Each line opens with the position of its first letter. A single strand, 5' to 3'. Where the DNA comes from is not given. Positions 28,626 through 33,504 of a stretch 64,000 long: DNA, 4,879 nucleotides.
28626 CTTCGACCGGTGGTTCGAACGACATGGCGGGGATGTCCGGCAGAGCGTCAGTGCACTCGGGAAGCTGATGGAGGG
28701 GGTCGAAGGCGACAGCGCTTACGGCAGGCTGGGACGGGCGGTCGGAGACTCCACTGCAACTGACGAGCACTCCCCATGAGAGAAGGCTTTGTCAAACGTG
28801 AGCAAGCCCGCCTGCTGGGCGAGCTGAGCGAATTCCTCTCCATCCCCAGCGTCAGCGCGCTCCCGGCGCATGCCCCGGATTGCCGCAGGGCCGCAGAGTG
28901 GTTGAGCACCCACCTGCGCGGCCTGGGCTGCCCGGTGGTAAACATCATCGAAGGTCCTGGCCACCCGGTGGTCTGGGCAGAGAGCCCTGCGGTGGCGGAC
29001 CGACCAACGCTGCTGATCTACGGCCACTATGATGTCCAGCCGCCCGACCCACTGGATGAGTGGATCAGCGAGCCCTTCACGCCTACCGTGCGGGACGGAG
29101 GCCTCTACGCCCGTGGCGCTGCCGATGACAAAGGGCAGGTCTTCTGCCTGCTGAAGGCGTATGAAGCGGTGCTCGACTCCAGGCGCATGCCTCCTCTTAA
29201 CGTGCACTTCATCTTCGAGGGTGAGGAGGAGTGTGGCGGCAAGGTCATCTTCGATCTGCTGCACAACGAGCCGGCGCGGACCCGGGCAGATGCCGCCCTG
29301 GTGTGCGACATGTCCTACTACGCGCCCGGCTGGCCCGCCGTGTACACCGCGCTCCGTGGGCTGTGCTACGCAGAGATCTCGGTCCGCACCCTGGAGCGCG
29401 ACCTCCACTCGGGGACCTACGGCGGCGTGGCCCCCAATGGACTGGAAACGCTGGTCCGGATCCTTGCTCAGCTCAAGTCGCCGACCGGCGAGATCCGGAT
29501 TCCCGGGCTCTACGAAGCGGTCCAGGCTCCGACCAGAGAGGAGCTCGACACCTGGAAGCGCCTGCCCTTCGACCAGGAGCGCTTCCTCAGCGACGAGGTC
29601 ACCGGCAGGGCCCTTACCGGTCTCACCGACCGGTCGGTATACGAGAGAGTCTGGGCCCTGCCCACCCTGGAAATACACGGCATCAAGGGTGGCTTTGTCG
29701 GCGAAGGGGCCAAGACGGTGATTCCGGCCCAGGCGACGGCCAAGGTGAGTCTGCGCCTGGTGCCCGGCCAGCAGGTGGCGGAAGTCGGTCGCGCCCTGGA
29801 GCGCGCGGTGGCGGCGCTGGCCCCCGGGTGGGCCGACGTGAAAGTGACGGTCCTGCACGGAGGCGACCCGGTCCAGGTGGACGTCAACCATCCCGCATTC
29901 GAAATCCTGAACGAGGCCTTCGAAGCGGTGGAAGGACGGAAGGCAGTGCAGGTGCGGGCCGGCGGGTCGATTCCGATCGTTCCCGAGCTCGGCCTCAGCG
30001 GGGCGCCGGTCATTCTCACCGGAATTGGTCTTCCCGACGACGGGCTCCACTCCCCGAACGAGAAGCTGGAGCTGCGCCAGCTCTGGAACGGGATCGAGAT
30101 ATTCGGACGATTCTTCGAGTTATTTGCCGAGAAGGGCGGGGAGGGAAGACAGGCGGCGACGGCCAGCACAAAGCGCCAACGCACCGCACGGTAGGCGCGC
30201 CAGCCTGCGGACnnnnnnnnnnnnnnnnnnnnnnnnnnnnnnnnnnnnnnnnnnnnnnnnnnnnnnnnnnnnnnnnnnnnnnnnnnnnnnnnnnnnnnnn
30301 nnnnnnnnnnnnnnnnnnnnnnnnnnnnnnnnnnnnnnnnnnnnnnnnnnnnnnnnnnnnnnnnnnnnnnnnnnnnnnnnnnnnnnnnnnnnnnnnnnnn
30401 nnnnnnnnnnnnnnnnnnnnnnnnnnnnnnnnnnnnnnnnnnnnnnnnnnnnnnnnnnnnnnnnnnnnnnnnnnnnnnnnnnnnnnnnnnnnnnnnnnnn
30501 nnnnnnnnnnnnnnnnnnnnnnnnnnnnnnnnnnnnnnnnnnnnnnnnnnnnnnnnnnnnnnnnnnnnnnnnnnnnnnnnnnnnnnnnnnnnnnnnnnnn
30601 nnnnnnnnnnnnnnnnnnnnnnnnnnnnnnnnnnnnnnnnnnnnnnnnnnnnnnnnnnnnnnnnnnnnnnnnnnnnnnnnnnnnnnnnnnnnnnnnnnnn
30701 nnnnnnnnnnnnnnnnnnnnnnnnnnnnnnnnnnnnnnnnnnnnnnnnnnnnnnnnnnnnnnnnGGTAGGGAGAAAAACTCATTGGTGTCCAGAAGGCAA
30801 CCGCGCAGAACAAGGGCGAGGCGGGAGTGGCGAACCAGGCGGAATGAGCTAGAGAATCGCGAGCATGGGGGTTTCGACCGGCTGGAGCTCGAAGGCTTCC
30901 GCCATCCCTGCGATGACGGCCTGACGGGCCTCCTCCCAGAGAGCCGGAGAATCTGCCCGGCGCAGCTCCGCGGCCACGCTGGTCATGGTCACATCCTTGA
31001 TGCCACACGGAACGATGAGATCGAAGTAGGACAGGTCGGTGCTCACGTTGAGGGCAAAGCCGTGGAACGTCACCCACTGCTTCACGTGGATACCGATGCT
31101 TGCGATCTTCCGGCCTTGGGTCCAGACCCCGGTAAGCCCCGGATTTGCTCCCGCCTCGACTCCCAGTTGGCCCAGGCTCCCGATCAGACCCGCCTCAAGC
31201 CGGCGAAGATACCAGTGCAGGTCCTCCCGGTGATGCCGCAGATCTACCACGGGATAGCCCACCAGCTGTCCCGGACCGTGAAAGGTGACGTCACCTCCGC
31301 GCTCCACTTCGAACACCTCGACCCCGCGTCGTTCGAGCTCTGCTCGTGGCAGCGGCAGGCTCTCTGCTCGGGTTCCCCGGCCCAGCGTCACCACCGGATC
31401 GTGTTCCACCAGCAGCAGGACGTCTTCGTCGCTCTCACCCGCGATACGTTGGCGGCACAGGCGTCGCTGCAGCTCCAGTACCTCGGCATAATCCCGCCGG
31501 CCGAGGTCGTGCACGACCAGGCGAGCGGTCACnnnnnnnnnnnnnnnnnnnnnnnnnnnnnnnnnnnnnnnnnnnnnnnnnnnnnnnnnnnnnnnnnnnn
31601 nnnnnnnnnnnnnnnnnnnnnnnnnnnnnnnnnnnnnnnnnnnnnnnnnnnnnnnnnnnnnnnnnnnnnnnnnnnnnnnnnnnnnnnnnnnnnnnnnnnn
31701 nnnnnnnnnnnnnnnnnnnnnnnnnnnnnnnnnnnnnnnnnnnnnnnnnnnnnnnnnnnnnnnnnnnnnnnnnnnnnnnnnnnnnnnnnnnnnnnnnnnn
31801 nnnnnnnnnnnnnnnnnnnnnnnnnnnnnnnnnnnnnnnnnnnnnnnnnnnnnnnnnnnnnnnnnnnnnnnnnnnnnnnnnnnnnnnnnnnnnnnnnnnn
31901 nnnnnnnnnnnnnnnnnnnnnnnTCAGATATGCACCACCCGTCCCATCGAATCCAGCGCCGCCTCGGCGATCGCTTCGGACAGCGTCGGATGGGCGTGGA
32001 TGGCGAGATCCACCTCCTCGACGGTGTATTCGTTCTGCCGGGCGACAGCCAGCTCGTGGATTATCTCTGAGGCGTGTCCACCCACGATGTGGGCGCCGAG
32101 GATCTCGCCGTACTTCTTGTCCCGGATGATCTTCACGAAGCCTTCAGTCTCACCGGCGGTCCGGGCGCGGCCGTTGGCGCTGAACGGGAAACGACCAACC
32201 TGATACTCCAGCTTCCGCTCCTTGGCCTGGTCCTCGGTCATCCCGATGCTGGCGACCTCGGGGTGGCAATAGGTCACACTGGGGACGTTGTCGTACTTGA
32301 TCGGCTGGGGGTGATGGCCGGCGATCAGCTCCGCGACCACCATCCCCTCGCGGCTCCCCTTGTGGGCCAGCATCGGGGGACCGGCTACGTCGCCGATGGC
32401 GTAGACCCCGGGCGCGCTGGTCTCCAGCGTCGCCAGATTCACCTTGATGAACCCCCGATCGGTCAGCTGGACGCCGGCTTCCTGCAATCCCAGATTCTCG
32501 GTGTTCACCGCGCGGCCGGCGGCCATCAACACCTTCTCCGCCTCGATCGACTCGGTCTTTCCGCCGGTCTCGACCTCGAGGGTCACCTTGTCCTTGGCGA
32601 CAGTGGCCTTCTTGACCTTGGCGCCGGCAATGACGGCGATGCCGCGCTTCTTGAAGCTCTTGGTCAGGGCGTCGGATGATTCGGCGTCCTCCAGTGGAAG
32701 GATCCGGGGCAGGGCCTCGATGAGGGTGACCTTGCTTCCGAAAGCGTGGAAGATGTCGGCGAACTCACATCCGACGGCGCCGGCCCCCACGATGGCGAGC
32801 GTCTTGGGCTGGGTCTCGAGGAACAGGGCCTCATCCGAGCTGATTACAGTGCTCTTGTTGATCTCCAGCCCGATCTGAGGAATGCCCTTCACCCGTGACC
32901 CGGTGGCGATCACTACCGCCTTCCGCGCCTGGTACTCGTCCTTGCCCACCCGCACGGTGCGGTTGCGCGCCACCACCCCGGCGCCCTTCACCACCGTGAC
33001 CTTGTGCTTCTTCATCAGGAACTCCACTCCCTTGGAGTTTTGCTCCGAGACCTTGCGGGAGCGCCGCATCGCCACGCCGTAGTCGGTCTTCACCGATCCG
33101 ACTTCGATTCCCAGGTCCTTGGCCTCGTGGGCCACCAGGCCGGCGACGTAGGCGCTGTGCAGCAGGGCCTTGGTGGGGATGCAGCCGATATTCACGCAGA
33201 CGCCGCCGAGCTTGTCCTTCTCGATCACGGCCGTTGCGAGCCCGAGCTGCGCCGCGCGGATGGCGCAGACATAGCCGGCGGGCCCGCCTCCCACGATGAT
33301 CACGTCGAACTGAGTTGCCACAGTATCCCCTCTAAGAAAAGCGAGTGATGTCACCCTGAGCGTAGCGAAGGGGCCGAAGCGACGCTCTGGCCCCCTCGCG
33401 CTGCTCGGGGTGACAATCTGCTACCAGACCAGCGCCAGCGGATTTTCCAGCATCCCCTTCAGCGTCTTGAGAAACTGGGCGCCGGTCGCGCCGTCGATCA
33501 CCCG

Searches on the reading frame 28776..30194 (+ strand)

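Call 71: search_protein_families(library=pfam, proteins=[window:28776-30194:+])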
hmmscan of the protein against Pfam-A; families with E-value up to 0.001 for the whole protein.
window:28776-30194:+ (472 aa): 2 families
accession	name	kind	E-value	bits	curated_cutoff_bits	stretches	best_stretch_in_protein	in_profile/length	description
PF01546.33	Peptidase_M20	-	1.8e-32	113.4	24.6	1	80-447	1-204/206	Peptidase family M20/M25/M40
PF07687.19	M20_dimer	-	3.3e-16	59.6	21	1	192-351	2-105/107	Peptidase dimerisation domain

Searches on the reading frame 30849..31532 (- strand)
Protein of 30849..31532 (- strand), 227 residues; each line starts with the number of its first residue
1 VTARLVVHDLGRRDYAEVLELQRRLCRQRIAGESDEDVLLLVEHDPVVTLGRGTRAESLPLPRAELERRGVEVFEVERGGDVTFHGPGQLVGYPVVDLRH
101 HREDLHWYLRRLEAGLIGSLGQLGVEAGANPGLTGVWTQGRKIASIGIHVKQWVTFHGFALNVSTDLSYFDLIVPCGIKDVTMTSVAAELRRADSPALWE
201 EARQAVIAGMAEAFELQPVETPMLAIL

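Call 71: search_protein_families(library=pfam, proteins=[window:30849-31532:-])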
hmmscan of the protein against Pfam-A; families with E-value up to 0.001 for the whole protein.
window:30849-31532:- (227 aa): 2 families
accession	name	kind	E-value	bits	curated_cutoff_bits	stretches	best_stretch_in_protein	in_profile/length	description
PF21948.1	LplA-B_cat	-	1.7e-47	162.4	27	1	14-206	1-195/200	Lipoyl protein ligase A/B catalytic domain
PF03099.24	BPL_LplA_LipB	-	0.00052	20.4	21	1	62-166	17-133/133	Biotin/lipoate A/B protein ligase family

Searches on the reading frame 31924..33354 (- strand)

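Call 71: search_protein_families(library=pfam, proteins=[window:31924-33354:-])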
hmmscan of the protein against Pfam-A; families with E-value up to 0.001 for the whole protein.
window:31924-33354:- (476 aa): 13 families
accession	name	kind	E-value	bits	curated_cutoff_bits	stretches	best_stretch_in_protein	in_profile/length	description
PF07992.20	Pyr_redox_2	-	8.6e-69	232.6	26.1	1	16-337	1-291/291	Pyridine nucleotide-disulphide oxidoreductase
PF02852.28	Pyr_redox_dim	-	5.4e-41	139.7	25.3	1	357-466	1-110/110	Pyridine nucleotide-disulphide oxidoreductase, dimerisation domain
PF00070.33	Pyr_redox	-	1.3e-23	83.7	22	1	186-259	2-79/82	Pyridine nucleotide-disulphide oxidoreductase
PF13738.12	Pyr_redox_3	-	1.4e-15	57.7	30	1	19-321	1-305/305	Pyridine nucleotide-disulphide oxidoreductase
PF01134.28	GIDA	-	3.2e-10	40.1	22.1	1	17-167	1-164/391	Glucose inhibited division protein A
PF03486.20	HI0933_like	-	1.9e-08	34.5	50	1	17-48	2-33/244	HI0933-like protein Rossmann domain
PF12831.13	FAD_oxidored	-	1.2e-07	31.9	27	1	17-80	1-67/416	FAD dependent oxidoreductase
PF00890.30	FAD_binding_2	-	1.7e-06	27.9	20.4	1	17-48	1-32/414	FAD binding domain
PF13450.12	NAD_binding_8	-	2.1e-06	28.3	21.9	1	20-53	1-35/68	NAD(P)-binding Rossmann-like domain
PF01266.30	DAO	-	2.1e-06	28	27.9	0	17-50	1-35/353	FAD dependent oxidoreductase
PF01494.25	FAD_binding_3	-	1.6e-05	24.7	22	0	16-47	2-33/349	FAD binding domain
PF02826.25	2-Hacid_dh_C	-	5e-05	23.2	25.1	1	160-216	13-69/178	D-isomer specific 2-hydroxyacid dehydrogenase, NAD binding domain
PF13434.12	Lys_Orn_oxgnase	-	0.00074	19.2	21.3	0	110-224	112-231/339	L-lysine 6-monooxygenase/L-ornithine 5-monooxygenase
